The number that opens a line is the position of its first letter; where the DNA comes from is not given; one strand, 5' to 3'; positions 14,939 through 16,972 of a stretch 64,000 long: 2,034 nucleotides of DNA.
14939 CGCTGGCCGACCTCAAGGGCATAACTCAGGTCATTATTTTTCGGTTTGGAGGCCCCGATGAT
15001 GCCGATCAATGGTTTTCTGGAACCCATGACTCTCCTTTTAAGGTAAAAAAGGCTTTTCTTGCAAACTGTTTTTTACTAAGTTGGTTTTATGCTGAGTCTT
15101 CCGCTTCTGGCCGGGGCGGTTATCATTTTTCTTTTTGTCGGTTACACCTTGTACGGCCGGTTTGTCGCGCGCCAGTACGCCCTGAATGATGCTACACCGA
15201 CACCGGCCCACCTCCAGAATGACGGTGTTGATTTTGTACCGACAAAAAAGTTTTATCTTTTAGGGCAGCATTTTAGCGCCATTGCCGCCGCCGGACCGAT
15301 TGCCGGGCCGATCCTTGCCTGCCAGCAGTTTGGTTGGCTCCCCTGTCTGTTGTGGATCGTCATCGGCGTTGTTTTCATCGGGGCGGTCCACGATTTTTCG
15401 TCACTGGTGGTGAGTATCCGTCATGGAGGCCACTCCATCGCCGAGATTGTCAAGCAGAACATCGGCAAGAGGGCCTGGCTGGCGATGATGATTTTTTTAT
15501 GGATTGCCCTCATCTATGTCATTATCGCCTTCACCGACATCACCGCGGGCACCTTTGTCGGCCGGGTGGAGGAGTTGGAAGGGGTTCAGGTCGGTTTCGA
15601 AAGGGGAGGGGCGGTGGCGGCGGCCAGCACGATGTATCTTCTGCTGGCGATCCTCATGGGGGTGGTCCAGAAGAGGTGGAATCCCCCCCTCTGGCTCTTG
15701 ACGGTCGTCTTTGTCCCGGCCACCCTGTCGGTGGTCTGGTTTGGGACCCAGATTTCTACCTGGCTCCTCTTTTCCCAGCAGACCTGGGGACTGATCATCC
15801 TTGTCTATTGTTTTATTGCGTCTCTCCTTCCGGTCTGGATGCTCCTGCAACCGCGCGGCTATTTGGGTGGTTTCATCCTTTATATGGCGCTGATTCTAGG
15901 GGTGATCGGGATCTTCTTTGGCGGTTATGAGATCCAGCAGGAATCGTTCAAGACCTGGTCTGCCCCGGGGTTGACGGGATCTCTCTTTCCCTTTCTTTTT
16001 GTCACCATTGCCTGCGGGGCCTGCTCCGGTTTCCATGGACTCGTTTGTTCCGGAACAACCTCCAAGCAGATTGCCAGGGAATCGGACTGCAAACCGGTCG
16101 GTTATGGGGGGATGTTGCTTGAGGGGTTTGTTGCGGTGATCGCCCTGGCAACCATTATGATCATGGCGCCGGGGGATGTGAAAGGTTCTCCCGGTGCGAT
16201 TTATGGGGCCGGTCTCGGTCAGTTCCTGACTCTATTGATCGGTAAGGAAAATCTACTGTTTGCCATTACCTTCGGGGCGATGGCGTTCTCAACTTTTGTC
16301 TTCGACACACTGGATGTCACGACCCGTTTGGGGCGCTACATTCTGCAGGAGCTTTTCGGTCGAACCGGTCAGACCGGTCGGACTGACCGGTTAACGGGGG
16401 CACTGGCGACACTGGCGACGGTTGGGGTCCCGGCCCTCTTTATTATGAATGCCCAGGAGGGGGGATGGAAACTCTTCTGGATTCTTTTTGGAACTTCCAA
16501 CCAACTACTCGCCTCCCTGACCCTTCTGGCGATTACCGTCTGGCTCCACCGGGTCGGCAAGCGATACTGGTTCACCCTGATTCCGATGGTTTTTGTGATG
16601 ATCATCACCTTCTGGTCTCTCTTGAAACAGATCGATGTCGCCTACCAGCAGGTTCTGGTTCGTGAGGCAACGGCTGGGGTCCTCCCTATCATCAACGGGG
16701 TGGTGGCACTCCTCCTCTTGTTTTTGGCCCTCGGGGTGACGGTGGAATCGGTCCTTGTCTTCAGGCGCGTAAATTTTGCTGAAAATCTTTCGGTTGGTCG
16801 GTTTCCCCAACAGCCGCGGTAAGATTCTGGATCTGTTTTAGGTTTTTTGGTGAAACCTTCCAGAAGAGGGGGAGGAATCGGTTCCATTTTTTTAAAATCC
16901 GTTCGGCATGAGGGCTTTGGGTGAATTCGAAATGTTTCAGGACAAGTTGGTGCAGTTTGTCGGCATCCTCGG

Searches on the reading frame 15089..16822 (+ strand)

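Call 47: search_protein_families(library=pfam, proteins=[window:15089-16822:+], max_evalue=0.01)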
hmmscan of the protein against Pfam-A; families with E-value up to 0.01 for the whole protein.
window:15089-16822:+ (577 aa): 1 family
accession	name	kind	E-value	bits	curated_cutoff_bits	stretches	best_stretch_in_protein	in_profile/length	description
PF02554.20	CstA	-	4.8e-137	458.4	27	2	10-362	8-357/560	Carbon starvation protein CstA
